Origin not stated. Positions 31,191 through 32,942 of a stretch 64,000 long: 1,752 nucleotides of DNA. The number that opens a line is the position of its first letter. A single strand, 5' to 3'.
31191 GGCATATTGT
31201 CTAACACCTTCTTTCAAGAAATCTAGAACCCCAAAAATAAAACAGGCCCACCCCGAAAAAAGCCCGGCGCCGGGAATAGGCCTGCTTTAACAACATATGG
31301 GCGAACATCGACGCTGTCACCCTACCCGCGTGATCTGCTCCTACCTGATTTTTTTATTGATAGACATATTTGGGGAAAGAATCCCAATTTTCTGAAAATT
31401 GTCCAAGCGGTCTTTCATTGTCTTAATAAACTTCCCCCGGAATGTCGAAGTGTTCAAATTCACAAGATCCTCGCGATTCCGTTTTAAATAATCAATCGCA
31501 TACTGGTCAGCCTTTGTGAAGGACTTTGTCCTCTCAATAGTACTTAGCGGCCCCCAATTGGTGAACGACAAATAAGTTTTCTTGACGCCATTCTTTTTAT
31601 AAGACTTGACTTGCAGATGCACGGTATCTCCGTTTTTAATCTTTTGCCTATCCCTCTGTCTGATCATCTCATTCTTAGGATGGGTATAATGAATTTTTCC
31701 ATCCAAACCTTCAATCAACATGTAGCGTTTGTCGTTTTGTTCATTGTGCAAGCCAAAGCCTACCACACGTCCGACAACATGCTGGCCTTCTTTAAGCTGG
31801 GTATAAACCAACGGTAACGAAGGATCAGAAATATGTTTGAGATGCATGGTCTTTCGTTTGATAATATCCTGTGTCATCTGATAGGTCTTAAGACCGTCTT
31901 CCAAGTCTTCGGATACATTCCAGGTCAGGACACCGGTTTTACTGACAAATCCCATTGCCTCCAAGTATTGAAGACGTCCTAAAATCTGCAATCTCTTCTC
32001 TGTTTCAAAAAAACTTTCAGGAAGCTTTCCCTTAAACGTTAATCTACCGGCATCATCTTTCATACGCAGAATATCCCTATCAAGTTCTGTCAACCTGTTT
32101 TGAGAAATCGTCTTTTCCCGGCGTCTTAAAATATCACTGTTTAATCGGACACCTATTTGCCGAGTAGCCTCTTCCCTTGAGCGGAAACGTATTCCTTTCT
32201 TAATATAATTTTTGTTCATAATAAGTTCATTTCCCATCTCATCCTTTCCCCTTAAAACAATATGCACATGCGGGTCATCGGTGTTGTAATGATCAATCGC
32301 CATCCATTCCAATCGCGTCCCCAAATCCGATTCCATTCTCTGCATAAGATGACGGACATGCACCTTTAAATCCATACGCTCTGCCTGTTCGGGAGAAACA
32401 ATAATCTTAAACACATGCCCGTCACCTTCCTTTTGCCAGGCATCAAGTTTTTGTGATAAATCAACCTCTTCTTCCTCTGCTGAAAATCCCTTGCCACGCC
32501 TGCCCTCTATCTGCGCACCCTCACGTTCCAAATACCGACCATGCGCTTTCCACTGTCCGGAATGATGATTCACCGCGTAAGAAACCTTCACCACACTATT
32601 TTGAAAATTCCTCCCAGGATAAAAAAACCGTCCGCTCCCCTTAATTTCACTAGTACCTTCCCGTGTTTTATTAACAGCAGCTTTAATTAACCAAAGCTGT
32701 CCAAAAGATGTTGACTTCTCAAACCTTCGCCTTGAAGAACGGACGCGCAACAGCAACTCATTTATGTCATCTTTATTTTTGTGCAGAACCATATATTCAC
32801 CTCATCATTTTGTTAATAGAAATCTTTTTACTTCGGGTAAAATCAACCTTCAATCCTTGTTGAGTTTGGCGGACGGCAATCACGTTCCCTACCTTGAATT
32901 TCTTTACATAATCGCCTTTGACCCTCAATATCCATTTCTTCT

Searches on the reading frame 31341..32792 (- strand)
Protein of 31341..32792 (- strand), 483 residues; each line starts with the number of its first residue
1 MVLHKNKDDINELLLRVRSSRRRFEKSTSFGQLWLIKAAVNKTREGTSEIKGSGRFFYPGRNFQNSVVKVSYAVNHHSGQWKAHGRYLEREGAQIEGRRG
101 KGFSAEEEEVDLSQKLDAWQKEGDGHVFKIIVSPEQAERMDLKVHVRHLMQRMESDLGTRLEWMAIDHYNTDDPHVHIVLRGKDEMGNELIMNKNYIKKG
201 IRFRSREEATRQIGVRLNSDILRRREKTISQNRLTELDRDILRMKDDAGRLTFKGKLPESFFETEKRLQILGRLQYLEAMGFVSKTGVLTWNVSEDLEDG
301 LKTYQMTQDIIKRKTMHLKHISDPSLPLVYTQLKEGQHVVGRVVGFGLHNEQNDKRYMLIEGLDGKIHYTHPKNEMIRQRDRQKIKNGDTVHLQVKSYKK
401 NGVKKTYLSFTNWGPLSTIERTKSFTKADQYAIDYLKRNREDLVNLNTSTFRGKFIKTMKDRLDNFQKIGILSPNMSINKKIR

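Call 10: search_protein_families(library=pfam, proteins=[window:31341-32792:-], max_evalue=0.01)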
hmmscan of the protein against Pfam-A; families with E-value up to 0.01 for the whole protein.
window:31341-32792:- (483 aa): 3 families
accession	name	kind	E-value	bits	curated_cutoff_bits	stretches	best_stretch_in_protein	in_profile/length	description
PF11843.13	DUF3363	-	2.9e-18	66.6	28.4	1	271-406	2-134/375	Protein of unknown function (DUF3363)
PF03432.20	Relaxase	-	5.7e-05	23.8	24.6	1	107-195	25-113/132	MobA/VirD2-like, nuclease domain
PF18555.7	MobL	-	0.0021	17.6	28.5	1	138-199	120-184/383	MobL relaxases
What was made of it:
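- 31341..32792 (-): RlxS-like MOBP relaxase, the enzyme expected to act at the core. DUF3363 (call 10).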

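Call 42: search_dna_similar(query=window:31341-32792:-, collection=plasmids, mode=protein, max_rows=25)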
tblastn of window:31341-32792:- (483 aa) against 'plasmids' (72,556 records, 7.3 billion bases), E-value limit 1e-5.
Records with a match: 321; places in all: 366; records where one place covers at least 80% of the query: 7.
Best place of each record, by identity: <60% 321.
By first word of the organism name: Xanthomonas 111; Pseudomonas 28; Citrobacter 23; Bradyrhizobium 19; Enterobacter 17; Klebsiella 17; Mesorhizobium 12; Salmonella 10; Skermanella 8; Paracoccus 6; and 42 more.
By predicted mobility (MOB-suite, as given by PLSDB): conjugative 250; non-mobilizable 56; mobilizable 15.
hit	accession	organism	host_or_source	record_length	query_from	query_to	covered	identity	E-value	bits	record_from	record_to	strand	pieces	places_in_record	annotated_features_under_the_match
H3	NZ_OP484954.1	Cupriavidus gilardii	-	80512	62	472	85%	36.8%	7e-82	283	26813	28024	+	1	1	DUF3363 domain-containing protein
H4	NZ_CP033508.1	Mesorhizobium jarvisii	Lotus corniculatus,cell culture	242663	36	479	92%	28.5%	4e-41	164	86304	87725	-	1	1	VirD2 family relaxase/mobilization nuclease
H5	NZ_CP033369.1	Mesorhizobium loti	Lotus sp.,cell culture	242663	36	479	92%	28.5%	4e-41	164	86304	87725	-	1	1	VirD2 family relaxase/mobilization nuclease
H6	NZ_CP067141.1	Paracoccus saliphilus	cell culture,saline-alkali soil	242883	75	471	82%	31.3%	3e-41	165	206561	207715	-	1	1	VirD2 family relaxase/mobilization nuclease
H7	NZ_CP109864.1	Paracoccus aminovorans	bacteria,human fecal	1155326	64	466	83%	30.5%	4e-44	173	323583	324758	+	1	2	record has no annotation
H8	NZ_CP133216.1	Thiothrix subterranea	hydrogen sulfide spring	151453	26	374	72%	34.9%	4e-46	179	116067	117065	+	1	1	DUF3363 domain-containing protein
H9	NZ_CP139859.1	Mesorhizobium huakuii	Lotus japonicus,Pure culture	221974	84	479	82%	30.6%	7e-41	164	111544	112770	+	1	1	DUF3363 domain-containing protein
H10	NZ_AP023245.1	Mesorhizobium sp. 113-3-3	Lotus japonicus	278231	84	479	82%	30.3%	4e-42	167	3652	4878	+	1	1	VirD2 family relaxase/mobilization nuclease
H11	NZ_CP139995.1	Comamonas testosteroni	-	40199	91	414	67%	36.9%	3e-62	226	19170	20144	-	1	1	DUF3363 domain-containing protein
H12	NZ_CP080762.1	Diaphorobacter sp. MNS-0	mixed culture,waste water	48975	102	414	65%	37.9%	5e-62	226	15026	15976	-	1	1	DUF3363 domain-containing protein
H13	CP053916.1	Acidovorax sp. YS12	-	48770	102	419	66%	37.0%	5e-60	220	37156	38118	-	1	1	DUF3363 domain-containing protein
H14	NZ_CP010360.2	Enterobacter roggenkampii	Homo sapiens,Rectal swab,excreted ...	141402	84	406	67%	36.3%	8e-56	207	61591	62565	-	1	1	relaxase/mobilization nuclease and DUF3363 domain-containing protein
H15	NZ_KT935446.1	Klebsiella pneumoniae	-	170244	84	406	67%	36.3%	8e-56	207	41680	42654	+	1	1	relaxase/mobilization nuclease and DUF3363 domain-containing protein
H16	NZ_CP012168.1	Enterobacter hormaechei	Homo sapiens,bronchoalveolar ...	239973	84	406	67%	36.3%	8e-56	207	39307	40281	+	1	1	relaxase/mobilization nuclease and DUF3363 domain-containing protein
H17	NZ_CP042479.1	Citrobacter freundii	Homo sapiens,Whole organism,clinical ...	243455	84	406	67%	36.3%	8e-56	207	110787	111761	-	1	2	relaxase/mobilization nuclease and DUF3363 domain-containing protein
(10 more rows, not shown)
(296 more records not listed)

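Call 43: search_solved_structures(query=window:31341-32792:-, max_evalue=1)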
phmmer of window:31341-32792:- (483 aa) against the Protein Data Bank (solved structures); distinct sequences matched with E-value up to 1: 2.
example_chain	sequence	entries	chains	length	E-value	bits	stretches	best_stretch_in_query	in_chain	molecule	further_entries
3jqh_A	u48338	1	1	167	0.25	13.1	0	231-281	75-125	C-type lectin domain family 4 member M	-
2kcm_A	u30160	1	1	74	0.79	11.5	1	355-396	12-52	Cold shock domain family protein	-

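Call 44: get_annotated_region(hit=H3, flank=14000)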
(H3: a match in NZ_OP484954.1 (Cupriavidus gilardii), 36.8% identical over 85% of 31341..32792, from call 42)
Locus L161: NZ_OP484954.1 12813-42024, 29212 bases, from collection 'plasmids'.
description: Cupriavidus gilardii strain WM2 plasmid unnamed2, complete sequence
organism: Cupriavidus gilardii (NCBI taxid 82541)
taxonomy: Bacteria; Pseudomonadota; Betaproteobacteria; Burkholderiales; Burkholderiaceae; Cupriavidus; Cupriavidus gilardii
host: -; source: -; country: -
typing (MOB-suite, as given by PLSDB): non-mobilizable
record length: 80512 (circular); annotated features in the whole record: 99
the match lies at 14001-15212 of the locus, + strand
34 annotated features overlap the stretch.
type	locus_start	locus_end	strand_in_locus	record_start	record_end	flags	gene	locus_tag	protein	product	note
CDS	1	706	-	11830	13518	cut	trbL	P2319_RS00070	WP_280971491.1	P-type conjugative transfer protein TrbL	GO:0009291 - unidirectional conjugation [Evidence IEA]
CDS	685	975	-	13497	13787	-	-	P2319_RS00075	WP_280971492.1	hypothetical protein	-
CDS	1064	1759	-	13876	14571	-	trbJ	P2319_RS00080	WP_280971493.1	P-type conjugative transfer protein TrbJ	GO:0009291 - unidirectional conjugation [Evidence IEA]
CDS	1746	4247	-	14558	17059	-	-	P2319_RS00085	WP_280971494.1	transporter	-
CDS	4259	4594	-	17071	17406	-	trbD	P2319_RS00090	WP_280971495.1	conjugal transfer protein TrbD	-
CDS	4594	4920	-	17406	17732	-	-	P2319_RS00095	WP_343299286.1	TrbC/VirB2 family protein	-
CDS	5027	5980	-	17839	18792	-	trbB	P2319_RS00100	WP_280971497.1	P-type conjugative transfer ATPase TrbB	-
CDS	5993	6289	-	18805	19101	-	-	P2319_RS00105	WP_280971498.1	hypothetical protein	-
CDS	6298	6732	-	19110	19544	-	ssb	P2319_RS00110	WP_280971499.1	single-stranded DNA-binding protein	GO:0006310 - DNA recombination [Evidence IEA]; GO:0006281 - DNA repair [Evidence IEA]; GO:0006260 - DNA replication ...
CDS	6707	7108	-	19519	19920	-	-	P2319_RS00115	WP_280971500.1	hypothetical protein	-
CDS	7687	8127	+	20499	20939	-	-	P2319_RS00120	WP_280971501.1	hypothetical protein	-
CDS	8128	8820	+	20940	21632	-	stbB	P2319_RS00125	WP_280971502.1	StbB family protein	-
CDS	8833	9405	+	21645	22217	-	-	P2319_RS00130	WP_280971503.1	hypothetical protein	-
CDS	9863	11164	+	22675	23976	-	-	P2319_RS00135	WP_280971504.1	replication initiation protein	GO:0006270 - DNA replication initiation [Evidence IEA]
CDS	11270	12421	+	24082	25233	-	-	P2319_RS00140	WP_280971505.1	AAA family ATPase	-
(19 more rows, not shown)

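Call 59: search_protein_families(library=ncbifam, proteins=[window:31341-32792:-], max_evalue=1)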
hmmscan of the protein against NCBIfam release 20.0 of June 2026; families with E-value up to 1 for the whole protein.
window:31341-32792:- (483 aa): 4 families
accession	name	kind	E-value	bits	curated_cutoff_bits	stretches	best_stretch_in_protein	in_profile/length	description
NF041267.1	relax_RlxS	exception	4.4e-74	250.3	850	1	76-405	86-408/654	relaxase/mobilization nuclease RlxS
NF041499.3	MobP3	subfamily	3.2e-09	36.8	150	1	83-276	47-237/315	MobP3 family relaxase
NF041450.1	MobP1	subfamily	5.5e-06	25.9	200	1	63-199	46-189/321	MobP1 family relaxase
NF041498.2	MobP2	subfamily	0.0042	16.8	200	1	140-210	120-197/335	MobP2 family relaxase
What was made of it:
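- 31341..32792 (-): NF041267 relax_RlxS E = 4e-74; MobP3 and MobP1 weaker (call 59).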

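Call 63: get_annotated_region(hit=H11, flank=2500)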
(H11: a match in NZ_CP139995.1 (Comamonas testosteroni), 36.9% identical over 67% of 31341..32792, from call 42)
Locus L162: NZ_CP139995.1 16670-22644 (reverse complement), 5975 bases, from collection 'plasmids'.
description: Comamonas testosteroni strain HAMBI_0403 plasmid unnamed, complete sequence
organism: Comamonas testosteroni (NCBI taxid 285)
taxonomy: Bacteria; Pseudomonadota; Betaproteobacteria; Burkholderiales; Comamonadaceae; Comamonas; Comamonas testosteroni
host: -; source: -; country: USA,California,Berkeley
typing (MOB-suite, as given by PLSDB): non-mobilizable
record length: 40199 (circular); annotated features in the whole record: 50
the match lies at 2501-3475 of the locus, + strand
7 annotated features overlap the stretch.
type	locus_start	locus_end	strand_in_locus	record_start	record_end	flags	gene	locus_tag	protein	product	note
CDS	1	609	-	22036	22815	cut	-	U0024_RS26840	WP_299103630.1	conjugal transfer protein TraL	-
CDS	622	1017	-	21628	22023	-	-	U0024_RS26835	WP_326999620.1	hypothetical protein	-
CDS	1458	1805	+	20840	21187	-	-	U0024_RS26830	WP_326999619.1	hypothetical protein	-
CDS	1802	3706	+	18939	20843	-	-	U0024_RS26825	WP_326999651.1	DUF3363 domain-containing protein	-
CDS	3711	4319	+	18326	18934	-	-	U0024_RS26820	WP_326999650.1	hypothetical protein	-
CDS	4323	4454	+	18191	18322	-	-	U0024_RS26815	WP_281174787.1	hypothetical protein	-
CDS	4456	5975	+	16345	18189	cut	-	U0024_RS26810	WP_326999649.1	zincin-like metallopeptidase domain-containing protein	-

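Call 64: get_annotated_region(hit=H14, flank=2500)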
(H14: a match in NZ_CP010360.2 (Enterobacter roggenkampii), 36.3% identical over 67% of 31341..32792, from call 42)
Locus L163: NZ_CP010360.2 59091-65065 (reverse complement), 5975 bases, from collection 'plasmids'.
description: Enterobacter roggenkampii strain 35734 plasmid p35734-141.404kb, complete sequence
organism: Enterobacter roggenkampii (NCBI taxid 1812935)
taxonomy: Bacteria; Pseudomonadota; Gammaproteobacteria; Enterobacterales; Enterobacteriaceae; Enterobacter; Enterobacter roggenkampii
host: -; source: Homo sapiens,Rectal swab,excreted bodily substance; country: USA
typing (MOB-suite, as given by PLSDB): conjugative; replicon IncA,IncP; relaxase MOBH,MOBP; mating-pair formation MPF_T
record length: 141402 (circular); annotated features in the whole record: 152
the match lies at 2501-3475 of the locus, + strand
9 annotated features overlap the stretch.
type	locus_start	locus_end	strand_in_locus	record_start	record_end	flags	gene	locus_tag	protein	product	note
CDS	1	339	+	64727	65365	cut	parA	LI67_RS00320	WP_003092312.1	ParA family partition ATPase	-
CDS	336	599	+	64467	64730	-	-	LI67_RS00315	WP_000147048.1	hypothetical protein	-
CDS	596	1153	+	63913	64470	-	-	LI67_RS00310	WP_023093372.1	DUF2840 domain-containing protein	-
CDS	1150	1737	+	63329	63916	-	-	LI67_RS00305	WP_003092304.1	S26 family signal peptidase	GO:0006465 - signal peptide processing [Evidence IEA]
CDS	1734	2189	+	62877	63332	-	-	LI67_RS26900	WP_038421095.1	hypothetical protein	-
CDS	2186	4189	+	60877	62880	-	-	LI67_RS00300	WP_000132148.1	relaxase/mobilization nuclease and DUF3363 domain-containing protein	-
CDS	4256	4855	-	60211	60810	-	-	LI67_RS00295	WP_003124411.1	ABC-type transport auxiliary lipoprotein family protein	-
CDS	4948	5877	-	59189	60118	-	-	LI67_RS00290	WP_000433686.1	MlaD family protein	-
CDS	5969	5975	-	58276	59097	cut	-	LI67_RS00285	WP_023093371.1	ATP-binding cassette domain-containing protein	-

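Call 65: get_annotated_region(hit=H8, flank=2500)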
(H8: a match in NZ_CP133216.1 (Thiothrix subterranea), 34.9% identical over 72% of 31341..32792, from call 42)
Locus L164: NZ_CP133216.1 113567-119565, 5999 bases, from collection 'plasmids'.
description: Thiothrix subterranea strain DNT52 plasmid pThsubDNT52_1, complete sequence
organism: Thiothrix subterranea (NCBI taxid 2735563)
taxonomy: Bacteria; Pseudomonadota; Gammaproteobacteria; Thiotrichales; Thiotrichaceae; Thiothrix; Thiothrix subterranea
host: -; source: hydrogen sulfide spring; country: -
typing (MOB-suite, as given by PLSDB): non-mobilizable
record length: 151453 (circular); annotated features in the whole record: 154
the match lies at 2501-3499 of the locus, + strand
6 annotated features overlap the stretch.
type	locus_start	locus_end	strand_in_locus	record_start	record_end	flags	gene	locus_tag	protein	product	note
CDS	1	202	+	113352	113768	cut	-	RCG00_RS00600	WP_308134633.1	TrfB-related DNA-binding protein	-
CDS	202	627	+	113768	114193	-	-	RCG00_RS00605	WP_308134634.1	hypothetical protein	-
CDS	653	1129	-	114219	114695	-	-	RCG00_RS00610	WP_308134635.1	nucleoside 2-deoxyribosyltransferase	-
CDS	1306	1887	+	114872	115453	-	lepB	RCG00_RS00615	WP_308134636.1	signal peptidase I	GO:0009306 - protein secretion [Evidence IEA]; GO:0006465 - signal peptide processing [Evidence IEA]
CDS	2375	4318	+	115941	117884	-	-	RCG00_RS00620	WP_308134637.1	DUF3363 domain-containing protein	-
CDS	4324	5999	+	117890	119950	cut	traG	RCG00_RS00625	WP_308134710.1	IncP-type conjugal transfer protein TraG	-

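Call 72: find_homologous_proteins(query=window:31341-32792:-, max_evalue=1e-30)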
Query window:31341-32792:- (483 aa): 1310 proteins with E <= 1e-30 among 5583 candidates; the best 120 are listed.
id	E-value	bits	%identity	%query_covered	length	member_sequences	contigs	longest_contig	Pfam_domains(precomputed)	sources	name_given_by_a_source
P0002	0.0e+0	1084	100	100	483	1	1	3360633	PF11843.14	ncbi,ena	-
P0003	9.8e-171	587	56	98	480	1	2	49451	PF11843.14,PF03432.21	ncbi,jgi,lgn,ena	-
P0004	1.2e-170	586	56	98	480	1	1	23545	PF11843.14,PF03432.21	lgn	-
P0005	9.4e-170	583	55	98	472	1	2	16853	PF11843.14,PF03432.21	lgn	-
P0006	1.5e-166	573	54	98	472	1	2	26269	PF11843.14,PF03432.21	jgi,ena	jgi:type IV secretory pathway VirD2 relaxase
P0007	6.0e-165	567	55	96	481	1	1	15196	PF11843.14,PF03432.21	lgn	-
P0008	2.5e-147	509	50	99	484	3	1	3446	PF11843.14,PF03432.21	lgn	-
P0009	9.6e-147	507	54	87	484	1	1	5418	PF11843.14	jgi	jgi:type IV secretory pathway VirD2 relaxase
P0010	9.4e-146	504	52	89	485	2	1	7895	PF11843.14,PF03432.21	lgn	-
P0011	3.3e-144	499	51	91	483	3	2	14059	PF11843.14,PF03432.21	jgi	-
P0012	3.2e-142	493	54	87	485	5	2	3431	PF11843.14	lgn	-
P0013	1.2e-141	491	48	93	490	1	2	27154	PF11843.14,PF03432.21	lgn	-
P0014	5.6e-141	488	49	98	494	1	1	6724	PF11843.14,PF03432.21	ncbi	-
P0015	1.1e-135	471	48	94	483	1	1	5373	PF11843.14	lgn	-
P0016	4.3e-134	466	47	98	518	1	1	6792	PF11843.14,PF03432.21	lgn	-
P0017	1.0e-125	438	46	94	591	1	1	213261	PF11843.14,PF03432.21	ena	-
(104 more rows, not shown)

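Call 78: find_encoding_contigs(protein=P0003, flank=10000, max_places=1)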
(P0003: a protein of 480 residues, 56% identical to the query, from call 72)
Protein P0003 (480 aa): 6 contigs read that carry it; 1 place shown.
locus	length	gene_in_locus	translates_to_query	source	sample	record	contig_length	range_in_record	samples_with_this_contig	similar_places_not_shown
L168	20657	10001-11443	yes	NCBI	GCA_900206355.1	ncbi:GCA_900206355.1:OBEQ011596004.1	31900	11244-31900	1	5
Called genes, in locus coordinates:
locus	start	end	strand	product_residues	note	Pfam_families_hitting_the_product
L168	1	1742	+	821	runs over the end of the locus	PF27097:VirB4_TrbE_N, PF03135:CagE_TrbE_VirB, PF01935:DUF87 (faint), PF19044:P-loop_TraG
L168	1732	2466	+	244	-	-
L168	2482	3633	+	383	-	PF04610:TrbL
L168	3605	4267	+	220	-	PF04335:VirB8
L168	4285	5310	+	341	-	PF03524:CagX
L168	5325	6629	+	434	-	PF03743:TrbI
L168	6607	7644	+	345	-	PF00437:T2SSE, PF27713:UCP018868 (weak), PF04851:ResIII (weak), PF00270:DEAD (weak), PF01580:FtsK_SpoIIIE (weak)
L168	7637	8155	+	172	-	-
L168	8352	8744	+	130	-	-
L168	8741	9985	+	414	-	-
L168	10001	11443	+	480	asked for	PF03432:Relaxase (weak), PF11843:DUF3363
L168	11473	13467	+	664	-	PF02534:T4SS-DNA_transf, PF10412:TrwB_AAD_bind, PF12696:TraG-D_C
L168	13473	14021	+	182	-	PF10502:Peptidase_S26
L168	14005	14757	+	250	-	-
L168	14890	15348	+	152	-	PF19807:DUF6290 (weak), PF21983:NikA-like (faint)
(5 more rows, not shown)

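Call 79: find_encoding_contigs(protein=P0004, flank=10000, max_places=1)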
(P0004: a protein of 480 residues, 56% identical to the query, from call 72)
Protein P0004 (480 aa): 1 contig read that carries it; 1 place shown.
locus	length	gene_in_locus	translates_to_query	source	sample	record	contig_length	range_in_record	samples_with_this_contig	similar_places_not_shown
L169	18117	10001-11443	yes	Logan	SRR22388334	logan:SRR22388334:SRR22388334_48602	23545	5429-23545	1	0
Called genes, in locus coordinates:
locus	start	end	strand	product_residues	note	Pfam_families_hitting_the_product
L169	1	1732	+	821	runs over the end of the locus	PF27097:VirB4_TrbE_N, PF03135:CagE_TrbE_VirB, PF19044:P-loop_TraG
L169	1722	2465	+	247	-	-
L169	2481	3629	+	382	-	PF04610:TrbL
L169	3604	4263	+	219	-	PF04335:VirB8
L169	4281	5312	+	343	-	PF03524:CagX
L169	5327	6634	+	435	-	PF03743:TrbI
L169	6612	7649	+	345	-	PF00437:T2SSE, PF27713:UCP018868 (weak), PF04851:ResIII (weak), PF00270:DEAD (weak), PF01580:FtsK_SpoIIIE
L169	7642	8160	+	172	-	-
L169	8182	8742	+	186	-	-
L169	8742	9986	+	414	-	-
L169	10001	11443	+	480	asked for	PF03432:Relaxase (weak), PF11843:DUF3363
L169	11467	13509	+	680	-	PF02534:T4SS-DNA_transf, PF10412:TrwB_AAD_bind, PF12696:TraG-D_C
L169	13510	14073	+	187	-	PF10502:Peptidase_S26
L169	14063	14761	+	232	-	-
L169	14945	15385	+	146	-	PF19807:DUF6290 (weak), PF21983:NikA-like (weak)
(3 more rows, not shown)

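Call 87: find_encoding_contigs(protein=P0013, flank=10000, max_places=1)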
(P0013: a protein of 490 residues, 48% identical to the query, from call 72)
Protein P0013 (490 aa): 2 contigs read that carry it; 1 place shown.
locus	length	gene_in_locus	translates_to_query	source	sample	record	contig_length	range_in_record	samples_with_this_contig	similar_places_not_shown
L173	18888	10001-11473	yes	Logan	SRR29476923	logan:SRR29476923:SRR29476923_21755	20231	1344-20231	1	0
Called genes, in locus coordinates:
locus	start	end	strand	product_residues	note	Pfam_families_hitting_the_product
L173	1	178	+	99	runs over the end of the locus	PF05101:VirB3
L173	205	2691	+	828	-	PF27097:VirB4_TrbE_N, PF03135:CagE_TrbE_VirB, PF01935:DUF87 (weak), PF12846:AAA_10 (faint)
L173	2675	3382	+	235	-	-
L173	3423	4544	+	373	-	PF04610:TrbL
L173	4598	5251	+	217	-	PF04335:VirB8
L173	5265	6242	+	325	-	PF03524:CagX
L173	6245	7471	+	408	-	PF03743:TrbI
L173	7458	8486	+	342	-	PF00437:T2SSE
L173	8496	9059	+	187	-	-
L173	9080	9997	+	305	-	-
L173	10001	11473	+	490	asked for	PF03432:Relaxase, PF11843:DUF3363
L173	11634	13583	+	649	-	PF02534:T4SS-DNA_transf, PF10412:TrwB_AAD_bind, PF12696:TraG-D_C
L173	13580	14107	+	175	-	PF10502:Peptidase_S26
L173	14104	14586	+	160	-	PF21983:NikA-like, PF08681:TacA1 (faint)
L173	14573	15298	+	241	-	-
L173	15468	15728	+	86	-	-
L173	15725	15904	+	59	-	-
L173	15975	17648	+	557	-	PF00239:Resolvase, PF07508:Recombinase, PF13408:Zn_ribbon_recom (weak)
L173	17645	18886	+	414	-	?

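Call 88: find_encoding_contigs(protein=P0017, flank=10000, max_places=1)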
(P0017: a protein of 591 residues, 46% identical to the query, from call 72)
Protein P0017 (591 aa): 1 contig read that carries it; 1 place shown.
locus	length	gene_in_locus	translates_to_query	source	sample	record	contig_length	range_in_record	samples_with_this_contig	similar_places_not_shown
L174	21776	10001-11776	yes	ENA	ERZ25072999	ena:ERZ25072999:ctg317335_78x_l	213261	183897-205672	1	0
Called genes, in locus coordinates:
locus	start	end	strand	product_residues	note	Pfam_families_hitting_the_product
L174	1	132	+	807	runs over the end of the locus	PF27097:VirB4_TrbE_N, PF03135:CagE_TrbE_VirB (weak), PF12846:AAA_10 (faint), PF19044:P-loop_TraG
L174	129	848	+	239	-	-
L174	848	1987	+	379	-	PF04610:TrbL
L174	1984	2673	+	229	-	PF04335:VirB8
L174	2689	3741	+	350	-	PF03524:CagX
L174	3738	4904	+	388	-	PF03743:TrbI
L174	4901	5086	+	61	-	-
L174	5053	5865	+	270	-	PF00437:T2SSE, PF12775:AAA_7 (faint), PF27713:UCP018868 (weak), PF00270:DEAD (weak), PF04851:ResIII (weak)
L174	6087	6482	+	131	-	PF12599:DUF3768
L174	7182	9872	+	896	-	-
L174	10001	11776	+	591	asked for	PF03432:Relaxase (weak), PF11843:DUF3363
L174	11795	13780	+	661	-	PF02534:T4SS-DNA_transf, PF10412:TrwB_AAD_bind, PF12696:TraG-D_C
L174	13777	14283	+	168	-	PF10502:Peptidase_S26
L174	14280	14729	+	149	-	PF21983:NikA-like (weak), PF19807:DUF6290 (faint)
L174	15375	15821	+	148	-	-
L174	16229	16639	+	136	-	-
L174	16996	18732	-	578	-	PF20172:DUF6538, PF00589:Phage_integrase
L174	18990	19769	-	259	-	PF00929:RNase_T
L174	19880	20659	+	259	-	-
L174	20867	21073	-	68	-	-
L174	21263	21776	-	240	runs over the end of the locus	PF03309:Pan_kinase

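Call 99: search_protein_families(library=ncbifam, proteins=[L174:7182-9872:+, L174:6087-6482:+, L173:9080-9997:+], max_evalue=0.1)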
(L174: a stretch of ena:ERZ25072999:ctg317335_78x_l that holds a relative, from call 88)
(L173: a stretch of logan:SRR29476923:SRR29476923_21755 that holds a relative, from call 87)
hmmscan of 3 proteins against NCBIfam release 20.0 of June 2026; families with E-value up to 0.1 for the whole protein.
L174:7182-9872:+ (896 aa): 7 families
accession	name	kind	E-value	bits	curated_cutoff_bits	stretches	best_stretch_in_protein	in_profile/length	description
NF033540.2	transpos_IS701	equivalog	0.0042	16.4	150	1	527-623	242-341/363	IS701 family transposase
NF041034.1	Rad50_Sulf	equivalog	0.0044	14.9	1000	1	629-770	570-706/872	DNA double-strand break repair ATPase Rad50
TIGR04523.1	Mplasa_alph_rch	subfamily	0.011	13.6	270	1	673-767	569-664/745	helix-rich protein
TIGR04211.1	SH3_and_anchor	equivalog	0.028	14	65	1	697-773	56-133/198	TIGR04211 family SH3 domain-containing protein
TIGR02168.1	SMC_prok_B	equivalog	0.034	11.8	567.35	1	673-760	841-929/1181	chromosome segregation protein SMC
TIGR02169.1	SMC_prok_A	equivalog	0.043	11.5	729.4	1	676-760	376-750/1165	chromosome segregation protein SMC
NF045487.1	ASRP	equivalog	0.059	12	300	1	644-765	123-242/593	archaea-specific SMC-related protein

L174:6087-6482:+ (131 aa): 0 families

L173:9080-9997:+ (305 aa): 0 families
